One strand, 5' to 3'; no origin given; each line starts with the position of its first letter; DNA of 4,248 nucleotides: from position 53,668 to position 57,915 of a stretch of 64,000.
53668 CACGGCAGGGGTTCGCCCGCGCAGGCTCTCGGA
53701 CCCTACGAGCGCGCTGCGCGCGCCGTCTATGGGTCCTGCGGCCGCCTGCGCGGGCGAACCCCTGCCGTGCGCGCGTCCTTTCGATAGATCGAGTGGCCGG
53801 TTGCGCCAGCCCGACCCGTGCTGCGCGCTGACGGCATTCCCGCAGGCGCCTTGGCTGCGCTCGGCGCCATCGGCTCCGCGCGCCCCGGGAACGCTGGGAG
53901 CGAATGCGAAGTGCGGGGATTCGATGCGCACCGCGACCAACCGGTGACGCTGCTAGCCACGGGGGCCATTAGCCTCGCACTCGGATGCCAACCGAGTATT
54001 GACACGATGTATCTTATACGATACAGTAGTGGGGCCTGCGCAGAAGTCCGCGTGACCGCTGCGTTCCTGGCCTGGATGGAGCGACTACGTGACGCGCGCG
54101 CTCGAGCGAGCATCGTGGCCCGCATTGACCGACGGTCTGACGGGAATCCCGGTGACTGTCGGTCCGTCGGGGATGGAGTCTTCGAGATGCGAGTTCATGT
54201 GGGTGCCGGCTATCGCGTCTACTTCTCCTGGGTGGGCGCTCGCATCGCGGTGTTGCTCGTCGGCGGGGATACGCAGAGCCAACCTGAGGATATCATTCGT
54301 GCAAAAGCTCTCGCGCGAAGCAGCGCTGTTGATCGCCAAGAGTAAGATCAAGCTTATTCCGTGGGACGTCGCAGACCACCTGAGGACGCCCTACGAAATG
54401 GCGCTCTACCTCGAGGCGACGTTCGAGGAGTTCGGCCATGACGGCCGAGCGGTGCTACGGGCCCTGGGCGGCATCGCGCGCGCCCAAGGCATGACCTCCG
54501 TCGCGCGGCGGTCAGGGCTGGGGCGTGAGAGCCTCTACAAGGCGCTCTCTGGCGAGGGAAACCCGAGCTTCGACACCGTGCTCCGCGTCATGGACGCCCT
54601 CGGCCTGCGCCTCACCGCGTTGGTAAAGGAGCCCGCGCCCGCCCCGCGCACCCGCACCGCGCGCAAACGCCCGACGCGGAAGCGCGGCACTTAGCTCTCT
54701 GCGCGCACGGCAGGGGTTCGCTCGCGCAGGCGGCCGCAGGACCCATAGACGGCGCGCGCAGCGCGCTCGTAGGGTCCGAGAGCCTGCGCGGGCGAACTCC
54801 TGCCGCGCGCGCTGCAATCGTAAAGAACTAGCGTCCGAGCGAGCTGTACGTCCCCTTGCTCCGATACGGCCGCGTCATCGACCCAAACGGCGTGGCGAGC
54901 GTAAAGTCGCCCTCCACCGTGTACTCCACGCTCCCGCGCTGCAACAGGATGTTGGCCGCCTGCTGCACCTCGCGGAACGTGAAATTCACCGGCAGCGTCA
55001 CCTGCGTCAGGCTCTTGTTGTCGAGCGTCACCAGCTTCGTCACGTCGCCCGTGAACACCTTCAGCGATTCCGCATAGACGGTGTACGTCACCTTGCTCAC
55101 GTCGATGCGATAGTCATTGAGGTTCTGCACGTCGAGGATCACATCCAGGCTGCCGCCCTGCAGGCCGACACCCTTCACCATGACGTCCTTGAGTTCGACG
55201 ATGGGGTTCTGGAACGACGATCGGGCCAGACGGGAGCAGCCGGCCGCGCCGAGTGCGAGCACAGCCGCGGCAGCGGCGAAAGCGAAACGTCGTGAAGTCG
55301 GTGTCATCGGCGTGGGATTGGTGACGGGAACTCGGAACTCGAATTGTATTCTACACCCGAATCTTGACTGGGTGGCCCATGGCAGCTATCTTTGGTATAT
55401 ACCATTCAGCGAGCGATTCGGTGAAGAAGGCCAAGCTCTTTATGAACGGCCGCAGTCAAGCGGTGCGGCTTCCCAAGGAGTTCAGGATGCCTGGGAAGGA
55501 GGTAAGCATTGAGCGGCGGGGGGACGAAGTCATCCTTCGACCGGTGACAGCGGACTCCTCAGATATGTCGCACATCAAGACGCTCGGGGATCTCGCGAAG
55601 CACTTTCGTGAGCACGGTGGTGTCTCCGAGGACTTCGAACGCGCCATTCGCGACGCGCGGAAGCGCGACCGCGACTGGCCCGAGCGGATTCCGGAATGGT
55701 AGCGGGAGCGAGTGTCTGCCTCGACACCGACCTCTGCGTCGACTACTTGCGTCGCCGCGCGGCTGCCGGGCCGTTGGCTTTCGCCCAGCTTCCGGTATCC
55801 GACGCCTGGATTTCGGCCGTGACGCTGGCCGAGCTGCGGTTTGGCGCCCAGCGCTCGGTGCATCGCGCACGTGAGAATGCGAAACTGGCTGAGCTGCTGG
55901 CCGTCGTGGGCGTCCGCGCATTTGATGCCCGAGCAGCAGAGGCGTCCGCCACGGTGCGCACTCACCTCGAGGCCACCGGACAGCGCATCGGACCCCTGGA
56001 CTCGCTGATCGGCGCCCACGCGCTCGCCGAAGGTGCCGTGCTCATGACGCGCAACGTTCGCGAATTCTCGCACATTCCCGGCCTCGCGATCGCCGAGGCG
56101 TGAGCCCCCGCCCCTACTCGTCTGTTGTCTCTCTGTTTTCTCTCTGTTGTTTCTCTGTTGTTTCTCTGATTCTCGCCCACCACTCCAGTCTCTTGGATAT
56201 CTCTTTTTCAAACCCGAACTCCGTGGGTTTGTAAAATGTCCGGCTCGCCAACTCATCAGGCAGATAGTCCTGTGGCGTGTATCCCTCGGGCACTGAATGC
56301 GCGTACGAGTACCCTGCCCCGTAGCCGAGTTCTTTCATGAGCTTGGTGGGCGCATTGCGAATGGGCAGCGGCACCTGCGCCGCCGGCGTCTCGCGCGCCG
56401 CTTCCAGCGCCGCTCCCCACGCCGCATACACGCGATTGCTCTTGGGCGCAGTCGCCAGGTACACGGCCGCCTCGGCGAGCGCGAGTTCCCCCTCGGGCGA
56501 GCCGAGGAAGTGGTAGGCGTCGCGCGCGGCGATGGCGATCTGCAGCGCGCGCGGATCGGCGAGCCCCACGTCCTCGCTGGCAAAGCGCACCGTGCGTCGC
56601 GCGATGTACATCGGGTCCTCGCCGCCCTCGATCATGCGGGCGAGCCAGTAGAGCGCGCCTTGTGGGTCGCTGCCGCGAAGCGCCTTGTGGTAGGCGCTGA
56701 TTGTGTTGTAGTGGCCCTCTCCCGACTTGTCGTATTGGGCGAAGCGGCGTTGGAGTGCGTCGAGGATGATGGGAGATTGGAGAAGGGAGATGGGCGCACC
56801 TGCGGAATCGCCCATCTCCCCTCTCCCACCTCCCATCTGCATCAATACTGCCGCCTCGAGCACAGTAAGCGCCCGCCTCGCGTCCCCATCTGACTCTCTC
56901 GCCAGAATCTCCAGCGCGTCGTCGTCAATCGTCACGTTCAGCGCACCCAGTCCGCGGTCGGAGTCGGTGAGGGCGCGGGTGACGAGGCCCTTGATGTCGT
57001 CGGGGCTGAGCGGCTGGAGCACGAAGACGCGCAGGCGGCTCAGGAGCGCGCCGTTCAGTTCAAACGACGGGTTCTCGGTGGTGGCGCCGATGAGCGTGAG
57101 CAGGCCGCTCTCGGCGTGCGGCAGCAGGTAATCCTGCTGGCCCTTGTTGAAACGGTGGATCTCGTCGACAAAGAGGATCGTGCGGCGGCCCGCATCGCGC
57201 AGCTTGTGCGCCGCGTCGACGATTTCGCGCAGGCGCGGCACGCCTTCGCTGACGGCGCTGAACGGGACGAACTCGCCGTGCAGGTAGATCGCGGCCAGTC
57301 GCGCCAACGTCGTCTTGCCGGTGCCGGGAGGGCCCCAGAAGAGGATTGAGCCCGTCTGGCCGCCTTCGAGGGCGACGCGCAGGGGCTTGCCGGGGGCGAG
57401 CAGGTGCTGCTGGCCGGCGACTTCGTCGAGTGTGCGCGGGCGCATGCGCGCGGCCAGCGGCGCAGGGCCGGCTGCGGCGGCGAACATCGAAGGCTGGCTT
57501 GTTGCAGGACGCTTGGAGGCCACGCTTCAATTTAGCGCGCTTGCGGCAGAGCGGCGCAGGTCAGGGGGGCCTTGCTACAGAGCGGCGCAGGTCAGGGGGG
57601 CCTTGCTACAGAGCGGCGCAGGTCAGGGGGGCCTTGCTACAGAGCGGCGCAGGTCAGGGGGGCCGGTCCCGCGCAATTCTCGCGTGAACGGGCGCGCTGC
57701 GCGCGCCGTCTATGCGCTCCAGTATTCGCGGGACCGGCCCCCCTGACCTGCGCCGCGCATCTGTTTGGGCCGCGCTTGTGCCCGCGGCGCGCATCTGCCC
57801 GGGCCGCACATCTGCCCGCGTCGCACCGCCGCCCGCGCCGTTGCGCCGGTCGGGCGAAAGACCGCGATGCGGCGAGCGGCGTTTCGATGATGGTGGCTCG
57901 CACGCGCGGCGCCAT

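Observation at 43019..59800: Fifteen copies of a nested-hairpin element with a conserved core and co-varying stems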

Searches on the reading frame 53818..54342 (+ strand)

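Call 17: search_protein_families(library=pfam, proteins=[window:53818-54342:+], max_evalue=0.01)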
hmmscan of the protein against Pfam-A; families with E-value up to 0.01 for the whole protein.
window:53818-54342:+ (175 aa): 1 family
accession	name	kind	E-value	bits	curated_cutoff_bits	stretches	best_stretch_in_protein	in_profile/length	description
PF05973.20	Gp49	-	0.00075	19.9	23.9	1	92-154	7-74/90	Phage derived protein Gp49-like (DUF891)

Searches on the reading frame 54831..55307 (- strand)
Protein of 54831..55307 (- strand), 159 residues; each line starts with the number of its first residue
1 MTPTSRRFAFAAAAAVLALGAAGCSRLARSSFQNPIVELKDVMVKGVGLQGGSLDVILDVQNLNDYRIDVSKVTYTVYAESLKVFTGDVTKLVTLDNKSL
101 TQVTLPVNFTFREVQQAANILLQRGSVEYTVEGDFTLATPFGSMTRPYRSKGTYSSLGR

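Call 17: search_protein_families(library=pfam, proteins=[window:54831-55307:-], max_evalue=0.01)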
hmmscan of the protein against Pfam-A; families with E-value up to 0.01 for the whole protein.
window:54831-55307:- (159 aa): 1 family
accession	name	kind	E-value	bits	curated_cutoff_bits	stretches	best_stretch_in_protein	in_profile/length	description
PF03168.19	LEA_2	-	1.6e-11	44.9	25.4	1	58-152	2-98/98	Late embryogenesis abundant protein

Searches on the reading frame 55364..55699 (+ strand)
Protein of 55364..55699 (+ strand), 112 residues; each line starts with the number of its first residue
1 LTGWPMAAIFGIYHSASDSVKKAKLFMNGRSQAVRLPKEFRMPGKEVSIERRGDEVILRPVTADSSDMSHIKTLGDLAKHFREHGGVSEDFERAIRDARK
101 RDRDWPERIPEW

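Call 17: search_protein_families(library=pfam, proteins=[window:55364-55699:+], max_evalue=0.01)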
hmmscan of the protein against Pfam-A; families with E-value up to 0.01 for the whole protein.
window:55364-55699:+ (112 aa): 1 family
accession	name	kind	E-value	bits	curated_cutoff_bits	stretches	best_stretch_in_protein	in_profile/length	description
PF04014.23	MazE_antitoxin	-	9.5e-10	38.7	24.7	1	26-62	2-44/48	Antidote-toxin recognition MazE, bacterial antitoxin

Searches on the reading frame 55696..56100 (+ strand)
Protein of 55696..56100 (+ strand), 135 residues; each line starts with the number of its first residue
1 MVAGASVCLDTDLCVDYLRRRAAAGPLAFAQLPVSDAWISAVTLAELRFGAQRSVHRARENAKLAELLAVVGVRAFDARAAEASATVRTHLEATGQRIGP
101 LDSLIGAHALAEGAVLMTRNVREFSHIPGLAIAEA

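Call 17: search_protein_families(library=pfam, proteins=[window:55696-56100:+], max_evalue=0.01)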
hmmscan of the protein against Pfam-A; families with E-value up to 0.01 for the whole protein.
window:55696-56100:+ (135 aa): 1 family
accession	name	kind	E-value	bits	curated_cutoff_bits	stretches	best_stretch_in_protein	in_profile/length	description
PF01850.27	PIN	-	1.4e-14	55.2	23.6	1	7-128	1-118/120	PIN domain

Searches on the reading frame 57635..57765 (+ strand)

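Call 31: search_protein_families(library=pfam, proteins=[L089:1646-2626:-, L089:5111-6169:+], max_evalue=0.01)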
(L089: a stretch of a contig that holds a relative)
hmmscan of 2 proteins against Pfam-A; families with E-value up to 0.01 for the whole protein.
L089:1646-2626:- (327 aa): 1 family
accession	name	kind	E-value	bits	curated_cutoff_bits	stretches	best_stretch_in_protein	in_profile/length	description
PF06089.17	Asparaginase_II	-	4.1e-106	355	25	1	9-325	1-321/322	L-asparaginase II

L089:5111-6169:+ (353 aa): 1 family
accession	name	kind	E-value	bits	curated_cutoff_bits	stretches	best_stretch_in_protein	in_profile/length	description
PF00294.29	PfkB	-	1e-33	117.5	25.8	1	17-341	3-300/302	pfkB family carbohydrate kinase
